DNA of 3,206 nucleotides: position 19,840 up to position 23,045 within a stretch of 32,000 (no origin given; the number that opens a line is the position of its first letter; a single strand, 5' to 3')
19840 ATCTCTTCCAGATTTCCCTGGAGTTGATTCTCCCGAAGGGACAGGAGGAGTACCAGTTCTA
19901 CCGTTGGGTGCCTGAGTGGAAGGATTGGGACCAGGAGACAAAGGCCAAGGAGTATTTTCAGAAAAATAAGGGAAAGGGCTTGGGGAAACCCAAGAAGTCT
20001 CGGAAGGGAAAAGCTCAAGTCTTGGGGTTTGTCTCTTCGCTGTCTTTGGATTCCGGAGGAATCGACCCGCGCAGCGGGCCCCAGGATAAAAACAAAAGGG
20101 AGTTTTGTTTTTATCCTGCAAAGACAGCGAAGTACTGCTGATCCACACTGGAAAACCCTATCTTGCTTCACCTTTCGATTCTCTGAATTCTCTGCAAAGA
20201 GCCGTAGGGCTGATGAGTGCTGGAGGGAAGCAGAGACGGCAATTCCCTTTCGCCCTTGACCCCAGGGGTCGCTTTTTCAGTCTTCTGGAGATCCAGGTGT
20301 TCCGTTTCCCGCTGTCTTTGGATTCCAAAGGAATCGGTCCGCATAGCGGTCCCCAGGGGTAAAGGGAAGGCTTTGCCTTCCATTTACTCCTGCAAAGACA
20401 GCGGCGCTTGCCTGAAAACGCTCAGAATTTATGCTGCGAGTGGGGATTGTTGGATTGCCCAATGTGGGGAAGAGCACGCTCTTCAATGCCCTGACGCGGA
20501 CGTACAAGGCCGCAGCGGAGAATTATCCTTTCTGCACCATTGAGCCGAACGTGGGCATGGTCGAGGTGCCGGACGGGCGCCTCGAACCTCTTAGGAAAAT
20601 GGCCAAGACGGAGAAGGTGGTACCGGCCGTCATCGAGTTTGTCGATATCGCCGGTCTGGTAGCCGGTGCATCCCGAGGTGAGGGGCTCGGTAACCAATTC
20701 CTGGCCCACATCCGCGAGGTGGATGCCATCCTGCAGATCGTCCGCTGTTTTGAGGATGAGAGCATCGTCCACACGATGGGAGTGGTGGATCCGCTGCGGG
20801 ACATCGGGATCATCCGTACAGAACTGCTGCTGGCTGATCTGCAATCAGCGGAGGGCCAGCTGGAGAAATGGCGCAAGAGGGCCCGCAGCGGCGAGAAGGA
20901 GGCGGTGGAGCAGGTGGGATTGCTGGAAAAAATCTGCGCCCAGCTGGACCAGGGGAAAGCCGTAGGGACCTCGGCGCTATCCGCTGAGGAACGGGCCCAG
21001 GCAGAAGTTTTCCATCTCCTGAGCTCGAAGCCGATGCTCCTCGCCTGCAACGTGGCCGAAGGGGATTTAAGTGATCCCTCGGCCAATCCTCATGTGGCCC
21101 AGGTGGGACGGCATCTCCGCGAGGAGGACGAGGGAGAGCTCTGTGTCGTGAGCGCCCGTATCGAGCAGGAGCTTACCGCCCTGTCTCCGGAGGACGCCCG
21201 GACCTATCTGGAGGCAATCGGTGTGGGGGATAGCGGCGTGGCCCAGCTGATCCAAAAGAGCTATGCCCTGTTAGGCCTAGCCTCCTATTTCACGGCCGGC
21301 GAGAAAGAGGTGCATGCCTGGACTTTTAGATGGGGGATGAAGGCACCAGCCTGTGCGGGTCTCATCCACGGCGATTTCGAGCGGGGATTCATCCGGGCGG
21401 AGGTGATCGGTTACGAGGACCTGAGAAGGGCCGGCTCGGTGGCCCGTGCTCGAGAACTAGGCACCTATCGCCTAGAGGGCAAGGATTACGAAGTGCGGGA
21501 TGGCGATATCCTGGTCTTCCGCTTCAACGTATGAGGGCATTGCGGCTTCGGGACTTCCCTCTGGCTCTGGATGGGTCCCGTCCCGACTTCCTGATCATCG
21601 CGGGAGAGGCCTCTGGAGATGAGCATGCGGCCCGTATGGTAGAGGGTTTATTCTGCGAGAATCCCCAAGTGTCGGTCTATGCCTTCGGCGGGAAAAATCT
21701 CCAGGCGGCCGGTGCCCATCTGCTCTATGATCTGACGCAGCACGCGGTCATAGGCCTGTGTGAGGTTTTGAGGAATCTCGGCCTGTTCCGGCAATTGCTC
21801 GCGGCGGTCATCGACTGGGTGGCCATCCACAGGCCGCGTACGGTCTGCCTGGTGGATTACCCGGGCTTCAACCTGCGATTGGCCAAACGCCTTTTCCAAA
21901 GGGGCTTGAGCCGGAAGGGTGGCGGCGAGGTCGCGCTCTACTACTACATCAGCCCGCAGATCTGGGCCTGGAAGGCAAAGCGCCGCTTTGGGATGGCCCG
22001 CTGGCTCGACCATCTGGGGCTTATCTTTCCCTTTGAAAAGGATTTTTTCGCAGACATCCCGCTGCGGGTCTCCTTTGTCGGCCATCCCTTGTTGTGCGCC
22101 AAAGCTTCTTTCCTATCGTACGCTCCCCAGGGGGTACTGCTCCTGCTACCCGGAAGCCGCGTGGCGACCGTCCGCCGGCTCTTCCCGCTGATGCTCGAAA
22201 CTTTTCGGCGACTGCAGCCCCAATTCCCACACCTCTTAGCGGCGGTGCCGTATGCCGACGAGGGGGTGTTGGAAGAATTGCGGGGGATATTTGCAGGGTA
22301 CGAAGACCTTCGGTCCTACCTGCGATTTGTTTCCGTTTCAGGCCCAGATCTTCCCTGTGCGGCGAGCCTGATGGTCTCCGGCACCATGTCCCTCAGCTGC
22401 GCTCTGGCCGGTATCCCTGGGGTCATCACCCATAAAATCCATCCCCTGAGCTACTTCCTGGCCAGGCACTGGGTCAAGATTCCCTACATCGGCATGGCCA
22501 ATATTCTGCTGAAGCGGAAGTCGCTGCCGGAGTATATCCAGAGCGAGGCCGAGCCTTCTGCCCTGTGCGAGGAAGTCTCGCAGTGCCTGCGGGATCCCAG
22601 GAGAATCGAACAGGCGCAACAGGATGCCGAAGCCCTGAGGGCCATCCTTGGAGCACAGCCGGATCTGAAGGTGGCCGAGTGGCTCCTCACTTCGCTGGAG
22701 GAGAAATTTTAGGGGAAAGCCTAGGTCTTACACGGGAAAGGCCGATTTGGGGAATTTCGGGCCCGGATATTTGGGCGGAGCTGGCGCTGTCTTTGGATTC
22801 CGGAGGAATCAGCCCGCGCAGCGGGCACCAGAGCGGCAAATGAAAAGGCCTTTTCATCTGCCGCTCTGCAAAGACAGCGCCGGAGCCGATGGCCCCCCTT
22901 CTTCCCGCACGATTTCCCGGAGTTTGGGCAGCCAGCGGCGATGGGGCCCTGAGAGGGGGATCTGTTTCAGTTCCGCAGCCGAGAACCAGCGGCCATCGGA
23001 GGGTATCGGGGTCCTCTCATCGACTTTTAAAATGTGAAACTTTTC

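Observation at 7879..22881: Repeated ~98-nt intergenic element with a conserved four-way-junction fold (six copies: A-F)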

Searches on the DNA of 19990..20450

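Call 14: search_rna_families(source=window, start=19990, end=20450, threshold=evalue, max_evalue=10)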
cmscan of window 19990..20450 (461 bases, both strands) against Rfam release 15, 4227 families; matches with E-value up to 10: 2.
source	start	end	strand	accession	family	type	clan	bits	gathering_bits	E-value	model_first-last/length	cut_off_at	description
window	20080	20121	+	RF00937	mir-653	Gene; miRNA;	-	16.3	77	2.2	1-78/78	no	mir-653 microRNA precursor family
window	20217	20250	+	RF00619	U6atac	Gene; snRNA; splicing;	CL00009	11.5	33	1.8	1-126/126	no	U6atac minor spliceosomal RNA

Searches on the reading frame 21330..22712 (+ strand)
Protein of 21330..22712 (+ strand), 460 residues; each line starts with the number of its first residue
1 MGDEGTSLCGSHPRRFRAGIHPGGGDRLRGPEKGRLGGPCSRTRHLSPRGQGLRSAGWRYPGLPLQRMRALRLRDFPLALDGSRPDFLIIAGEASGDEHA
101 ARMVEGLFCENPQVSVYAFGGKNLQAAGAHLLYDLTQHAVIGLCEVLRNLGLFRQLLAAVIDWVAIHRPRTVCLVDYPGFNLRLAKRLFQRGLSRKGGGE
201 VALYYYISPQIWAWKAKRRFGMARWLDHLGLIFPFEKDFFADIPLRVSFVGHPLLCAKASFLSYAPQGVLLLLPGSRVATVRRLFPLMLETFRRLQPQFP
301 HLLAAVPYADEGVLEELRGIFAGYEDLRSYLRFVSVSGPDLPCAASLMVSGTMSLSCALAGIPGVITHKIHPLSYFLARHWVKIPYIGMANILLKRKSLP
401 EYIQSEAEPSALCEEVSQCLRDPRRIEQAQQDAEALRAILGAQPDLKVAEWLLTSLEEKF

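Call 17: search_protein_families(library=pfam, proteins=[window:21330-22712:+])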
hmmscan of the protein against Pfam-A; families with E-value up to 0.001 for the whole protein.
window:21330-22712:+ (460 aa): 1 family
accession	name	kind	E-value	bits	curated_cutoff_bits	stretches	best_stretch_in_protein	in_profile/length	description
PF02684.21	LpxB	-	2.1e-70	237.9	22.6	1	88-434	2-352/374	Lipid-A-disaccharide synthetase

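Call 47: find_homologous_proteins(query=window:21531-22712:+, max_evalue=1e-60)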
Query window:21531-22712:+ (393 aa): 2003 proteins with E <= 1e-60 among 8000 candidates; the best 120 are listed.
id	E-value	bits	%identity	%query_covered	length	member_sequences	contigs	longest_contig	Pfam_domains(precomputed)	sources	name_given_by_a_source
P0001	2.3e-263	891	100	100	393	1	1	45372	PF02684.22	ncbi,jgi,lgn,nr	ncbi:MAG: lipid-A-disaccharide synthase [Puniceicoccales bacterium]|jgi:lipid-A-disaccharide synthas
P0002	8.3e-214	728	82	100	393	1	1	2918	PF02684.22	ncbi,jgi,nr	ncbi:MAG: lipid-A-disaccharide synthase [Puniceicoccales bacterium]|jgi:lipid-A-disaccharide synthas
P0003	5.8e-210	715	82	99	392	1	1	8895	PF02684.22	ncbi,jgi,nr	ncbi:MAG: lipid-A-disaccharide synthase [Puniceicoccales bacterium]|jgi:lipid-A-disaccharide synthas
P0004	2.3e-171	588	65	99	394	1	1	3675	PF02684.22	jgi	jgi:lipid-A-disaccharide synthase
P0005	3.2e-169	581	65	100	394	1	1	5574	PF02684.22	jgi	jgi:lipid-A-disaccharide synthase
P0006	1.6e-163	562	63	100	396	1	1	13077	PF02684.22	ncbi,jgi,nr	ncbi:MAG: lipid-A-disaccharide synthase [Puniceicoccales bacterium]|jgi:lipid-A-disaccharide synthas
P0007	1.0e-159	550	62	100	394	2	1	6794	PF02684.22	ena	-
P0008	2.6e-158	545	63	99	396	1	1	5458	PF02684.22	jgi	jgi:lipid-A-disaccharide synthase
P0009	1.4e-156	539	64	96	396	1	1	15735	PF02684.22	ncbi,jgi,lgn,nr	ncbi:MAG: lipid-A-disaccharide synthase [Puniceicoccales bacterium]|jgi:lipid-A-disaccharide synthas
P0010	6.9e-118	412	51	97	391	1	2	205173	PF02684.22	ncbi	-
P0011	2.0e-117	411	51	96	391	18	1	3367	PF02684.22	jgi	jgi:lipid-A-disaccharide synthase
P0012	2.4e-117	410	50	97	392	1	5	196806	PF02684.22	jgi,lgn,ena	jgi:lipid-A-disaccharide synthase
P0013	2.0e-116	407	49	97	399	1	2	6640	PF02684.22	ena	-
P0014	3.0e-116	407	51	96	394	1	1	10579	PF02684.22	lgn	-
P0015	1.1e-115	405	49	98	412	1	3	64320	PF02684.22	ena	-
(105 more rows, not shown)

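Call 48: find_encoding_contigs(protein=P0001, flank=10000, max_places=3)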
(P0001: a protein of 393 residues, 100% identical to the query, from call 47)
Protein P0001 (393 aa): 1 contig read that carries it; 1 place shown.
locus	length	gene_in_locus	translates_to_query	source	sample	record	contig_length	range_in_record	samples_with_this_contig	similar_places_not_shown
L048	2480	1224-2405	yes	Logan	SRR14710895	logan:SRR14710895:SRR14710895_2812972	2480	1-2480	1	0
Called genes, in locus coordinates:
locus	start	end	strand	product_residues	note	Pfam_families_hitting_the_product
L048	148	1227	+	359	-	PF01926:MMR_HSR1, PF02421:FeoB_N (faint), PF06071:YchF-GTPase_C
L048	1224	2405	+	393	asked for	PF02684:LpxB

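Call 49: find_encoding_contigs(protein=P0003, flank=10000, max_places=3)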
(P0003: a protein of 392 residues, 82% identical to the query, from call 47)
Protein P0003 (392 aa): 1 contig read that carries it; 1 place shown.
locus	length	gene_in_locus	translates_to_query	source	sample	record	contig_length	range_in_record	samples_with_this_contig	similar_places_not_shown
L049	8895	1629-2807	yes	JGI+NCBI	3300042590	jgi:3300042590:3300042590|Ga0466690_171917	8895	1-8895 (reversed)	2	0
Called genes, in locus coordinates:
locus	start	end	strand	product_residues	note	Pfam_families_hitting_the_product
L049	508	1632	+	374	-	PF01926:MMR_HSR1, PF02421:FeoB_N (weak), PF06071:YchF-GTPase_C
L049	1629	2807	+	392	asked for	PF02684:LpxB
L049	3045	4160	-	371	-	PF00730:HhH-GPD, PF00633:HHH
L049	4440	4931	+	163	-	PF05932:CesT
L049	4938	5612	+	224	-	-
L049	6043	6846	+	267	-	PF00809:Pterin_bind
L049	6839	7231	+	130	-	PF02152:FolB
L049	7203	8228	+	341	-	PF01288:HPPK, PF00186:DHFR_1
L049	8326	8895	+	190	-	?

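Call 50: find_encoding_contigs(protein=P0009, flank=10000, max_places=3)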
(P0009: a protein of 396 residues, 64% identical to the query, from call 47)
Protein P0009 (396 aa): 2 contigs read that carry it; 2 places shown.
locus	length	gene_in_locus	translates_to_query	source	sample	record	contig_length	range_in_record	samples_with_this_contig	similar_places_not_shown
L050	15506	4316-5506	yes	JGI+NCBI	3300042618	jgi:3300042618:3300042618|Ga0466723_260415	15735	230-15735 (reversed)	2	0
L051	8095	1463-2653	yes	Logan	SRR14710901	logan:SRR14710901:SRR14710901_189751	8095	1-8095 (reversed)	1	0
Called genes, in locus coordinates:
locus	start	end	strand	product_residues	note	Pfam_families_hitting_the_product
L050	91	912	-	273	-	PF03167:UDG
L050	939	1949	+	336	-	-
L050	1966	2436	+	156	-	-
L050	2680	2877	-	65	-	-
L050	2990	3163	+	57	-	-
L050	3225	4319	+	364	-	PF01926:MMR_HSR1, PF02421:FeoB_N, PF06071:YchF-GTPase_C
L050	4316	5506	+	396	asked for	PF02684:LpxB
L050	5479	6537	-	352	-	PF00730:HhH-GPD, PF00633:HHH (faint)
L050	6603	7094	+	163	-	PF05932:CesT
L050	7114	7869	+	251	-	-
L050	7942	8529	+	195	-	PF01227:GTP_cyclohydroI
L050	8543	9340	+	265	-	PF00809:Pterin_bind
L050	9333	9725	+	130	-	PF02152:FolB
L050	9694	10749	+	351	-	PF01288:HPPK, PF00186:DHFR_1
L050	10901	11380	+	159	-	PF00249:Myb_DNA-binding (faint), PF13921:Myb_DNA-bind_6 (weak)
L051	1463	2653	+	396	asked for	PF02684:LpxB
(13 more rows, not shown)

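Call 51: find_encoding_contigs(protein=P0006, flank=10000, max_places=3)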
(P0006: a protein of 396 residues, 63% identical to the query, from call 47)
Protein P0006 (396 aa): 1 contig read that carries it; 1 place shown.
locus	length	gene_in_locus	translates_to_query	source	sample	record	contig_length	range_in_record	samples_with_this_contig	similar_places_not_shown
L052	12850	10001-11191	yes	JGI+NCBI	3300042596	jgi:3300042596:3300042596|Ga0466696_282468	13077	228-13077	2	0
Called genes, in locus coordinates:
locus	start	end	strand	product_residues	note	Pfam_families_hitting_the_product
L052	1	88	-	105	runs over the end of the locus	PF01553:Acyltransferase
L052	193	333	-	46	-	-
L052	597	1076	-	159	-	PF01832:Glucosaminidase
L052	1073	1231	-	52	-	-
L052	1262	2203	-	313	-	PF01075:Glyco_transf_9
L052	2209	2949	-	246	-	PF12811:BaxI_1, PF01027:Bax1-I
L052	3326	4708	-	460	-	PF01546:Peptidase_M20, PF07687:M20_dimer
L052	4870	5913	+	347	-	PF04551:GcpE, PF26540:GcpE_C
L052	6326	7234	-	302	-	PF03167:UDG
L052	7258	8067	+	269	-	-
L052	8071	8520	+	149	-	-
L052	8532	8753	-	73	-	-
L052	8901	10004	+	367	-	PF01926:MMR_HSR1, PF02421:FeoB_N (weak), PF06071:YchF-GTPase_C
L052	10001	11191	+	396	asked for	PF02684:LpxB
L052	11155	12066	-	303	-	PF00730:HhH-GPD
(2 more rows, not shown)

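Call 68: find_encoding_contigs(protein=P0010, flank=10000, max_places=1)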
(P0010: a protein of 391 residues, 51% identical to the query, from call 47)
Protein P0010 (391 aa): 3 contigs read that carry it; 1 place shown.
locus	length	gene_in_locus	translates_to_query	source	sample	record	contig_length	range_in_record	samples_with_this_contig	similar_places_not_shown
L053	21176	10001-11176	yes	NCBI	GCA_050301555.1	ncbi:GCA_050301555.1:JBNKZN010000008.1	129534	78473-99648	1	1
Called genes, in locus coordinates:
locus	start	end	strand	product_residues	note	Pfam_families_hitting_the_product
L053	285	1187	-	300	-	PF01833:TIG (weak)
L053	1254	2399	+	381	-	PF04055:Radical_SAM, PF06969:HemN_C (weak)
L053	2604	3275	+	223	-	PF05198:IF3_N, PF00707:IF3_C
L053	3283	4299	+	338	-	PF01520:Amidase_3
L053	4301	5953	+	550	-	-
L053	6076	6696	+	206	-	PF01583:APS_kinase, PF13238:AAA_18 (weak), PF13671:AAA_33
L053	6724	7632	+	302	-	PF01507:PAPS_reduct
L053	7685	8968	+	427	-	PF00009:GTP_EFTU, PF01926:MMR_HSR1 (faint), PF03144:GTP_EFTU_D2 (faint), PF22594:GTP-eEF1A_C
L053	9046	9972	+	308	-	PF01408:GFO_IDH_MocA, PF22725:GFO_IDH_MocA_C3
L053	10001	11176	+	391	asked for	PF02684:LpxB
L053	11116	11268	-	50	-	-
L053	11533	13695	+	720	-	PF00270:DEAD, PF00271:Helicase_C, PF16124:RecQ_Zn_bind, PF09382:RQC, PF00570:HRDC, PF14493:HTH_40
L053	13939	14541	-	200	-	PF08808:RES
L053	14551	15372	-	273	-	-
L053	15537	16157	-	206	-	PF04286:DUF445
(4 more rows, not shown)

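Call 69: find_encoding_contigs(protein=P0007, flank=10000, max_places=2)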
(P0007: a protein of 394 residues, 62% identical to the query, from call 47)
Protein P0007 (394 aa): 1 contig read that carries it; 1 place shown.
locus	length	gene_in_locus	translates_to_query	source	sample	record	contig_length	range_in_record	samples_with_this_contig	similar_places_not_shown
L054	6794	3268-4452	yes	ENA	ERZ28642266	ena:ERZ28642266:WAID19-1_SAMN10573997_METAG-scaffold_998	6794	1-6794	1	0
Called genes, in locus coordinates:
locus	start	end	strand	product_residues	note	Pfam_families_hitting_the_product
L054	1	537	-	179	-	?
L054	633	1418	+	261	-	-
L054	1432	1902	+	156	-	-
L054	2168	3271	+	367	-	PF01926:MMR_HSR1, PF02421:FeoB_N, PF06071:YchF-GTPase_C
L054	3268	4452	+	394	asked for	PF02684:LpxB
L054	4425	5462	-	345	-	PF00730:HhH-GPD, PF00633:HHH (weak)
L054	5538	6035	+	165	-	PF05932:CesT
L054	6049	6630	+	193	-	-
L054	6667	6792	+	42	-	?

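Call 70: find_encoding_contigs(protein=P0005, flank=10000, max_places=2)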
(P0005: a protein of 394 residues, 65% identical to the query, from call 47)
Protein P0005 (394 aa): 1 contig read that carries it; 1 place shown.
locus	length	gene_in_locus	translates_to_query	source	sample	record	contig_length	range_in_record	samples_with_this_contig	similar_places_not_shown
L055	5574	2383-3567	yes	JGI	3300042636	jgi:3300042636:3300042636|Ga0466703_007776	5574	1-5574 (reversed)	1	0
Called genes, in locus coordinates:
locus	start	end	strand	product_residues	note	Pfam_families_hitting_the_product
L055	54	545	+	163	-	-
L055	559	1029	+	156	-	-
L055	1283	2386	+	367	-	PF01926:MMR_HSR1, PF02421:FeoB_N, PF06071:YchF-GTPase_C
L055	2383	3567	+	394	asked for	PF02684:LpxB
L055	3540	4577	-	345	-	PF00730:HhH-GPD, PF00633:HHH (weak)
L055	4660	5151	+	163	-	PF05932:CesT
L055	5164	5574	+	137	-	?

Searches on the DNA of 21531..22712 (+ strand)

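Call 52: search_with_rna_model(model_id=R1, sources=[L048, L049, L050, L051, L052], max_evalue=1)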
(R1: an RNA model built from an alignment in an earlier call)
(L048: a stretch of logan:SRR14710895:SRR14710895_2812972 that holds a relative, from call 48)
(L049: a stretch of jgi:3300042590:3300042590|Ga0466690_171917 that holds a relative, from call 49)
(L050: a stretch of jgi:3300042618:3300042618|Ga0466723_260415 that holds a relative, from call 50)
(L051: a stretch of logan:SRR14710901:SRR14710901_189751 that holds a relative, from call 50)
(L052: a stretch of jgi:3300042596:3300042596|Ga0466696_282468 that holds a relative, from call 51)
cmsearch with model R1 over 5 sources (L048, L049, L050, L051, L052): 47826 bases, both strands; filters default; matches with E-value up to 1: 25.
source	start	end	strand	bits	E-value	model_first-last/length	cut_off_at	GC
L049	2972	3073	+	90.4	1.3e-18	1-96/96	no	0.63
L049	406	506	+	86.7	9.6e-18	1-96/96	no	0.69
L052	8582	8685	+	71.8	2.5e-14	1-96/96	no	0.59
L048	1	99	+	71.6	2.8e-14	1-96/96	no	0.57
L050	2979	3068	+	69.8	7e-14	1-96/96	no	0.43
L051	126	215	+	69.8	7e-14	1-96/96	no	0.43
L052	8714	8813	-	69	1.1e-13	1-96/96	no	0.5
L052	409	514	+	68.4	1.5e-13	1-96/96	no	0.58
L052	5982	6088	-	66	5.4e-13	1-96/96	no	0.55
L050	13255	13364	-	64.9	9.5e-13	1-96/96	no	0.64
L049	215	324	-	60.6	9e-12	1-96/96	no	0.75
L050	2830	2938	-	56.1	9.8e-11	1-96/96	no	0.53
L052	3141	3234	-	47.1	1.1e-08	1-96/96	no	0.57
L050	13255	13364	+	42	1.6e-07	1-96/96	no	0.64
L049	2972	3073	-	35.3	5.8e-06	1-96/96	no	0.63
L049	406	506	-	34.7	8.1e-06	1-96/96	no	0.69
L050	2979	3068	-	30.3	8e-05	1-96/96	no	0.43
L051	126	215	-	30.3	8e-05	1-96/96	no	0.43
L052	409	514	-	29.9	9.9e-05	1-96/96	no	0.58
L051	1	86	-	26.8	0.0005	1-71/96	3'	0.52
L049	215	324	+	25.3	0.0011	1-96/96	no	0.75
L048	1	99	-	20.9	0.011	1-96/96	no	0.57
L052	8751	8813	+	16.7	0.11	1-96/96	no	0.59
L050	2877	2938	+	12.9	0.79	1-96/96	no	0.58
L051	24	85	+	12.9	0.79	1-96/96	no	0.58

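Call 71: search_with_rna_model(model_id=R1, sources=[L053, L054, L055], max_evalue=1)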
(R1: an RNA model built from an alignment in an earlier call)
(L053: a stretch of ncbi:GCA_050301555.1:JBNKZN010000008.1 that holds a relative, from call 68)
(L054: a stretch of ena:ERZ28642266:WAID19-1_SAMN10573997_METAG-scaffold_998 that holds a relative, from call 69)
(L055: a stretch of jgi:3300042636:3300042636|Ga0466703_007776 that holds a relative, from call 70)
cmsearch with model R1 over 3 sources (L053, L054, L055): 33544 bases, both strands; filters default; matches with E-value up to 1: 2.
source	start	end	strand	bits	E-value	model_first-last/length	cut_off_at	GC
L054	1934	2023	+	74.6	3.9e-15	1-96/96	no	0.47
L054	1934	2023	-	33.7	9.3e-06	1-96/96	no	0.47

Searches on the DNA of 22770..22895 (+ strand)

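Call 83: search_dna_similar(query=window:22770-22895:+, collection=plasmids, mode=distant, max_evalue=0.01, max_rows=10)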
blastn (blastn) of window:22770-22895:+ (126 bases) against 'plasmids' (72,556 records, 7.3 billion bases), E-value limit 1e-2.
No match.

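Call 84: search_dna_similar(query=window:22770-22895:+, collection=phages, mode=distant, max_evalue=0.01, max_rows=10)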
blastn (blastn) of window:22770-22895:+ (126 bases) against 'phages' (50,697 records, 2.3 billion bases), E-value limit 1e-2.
No match.
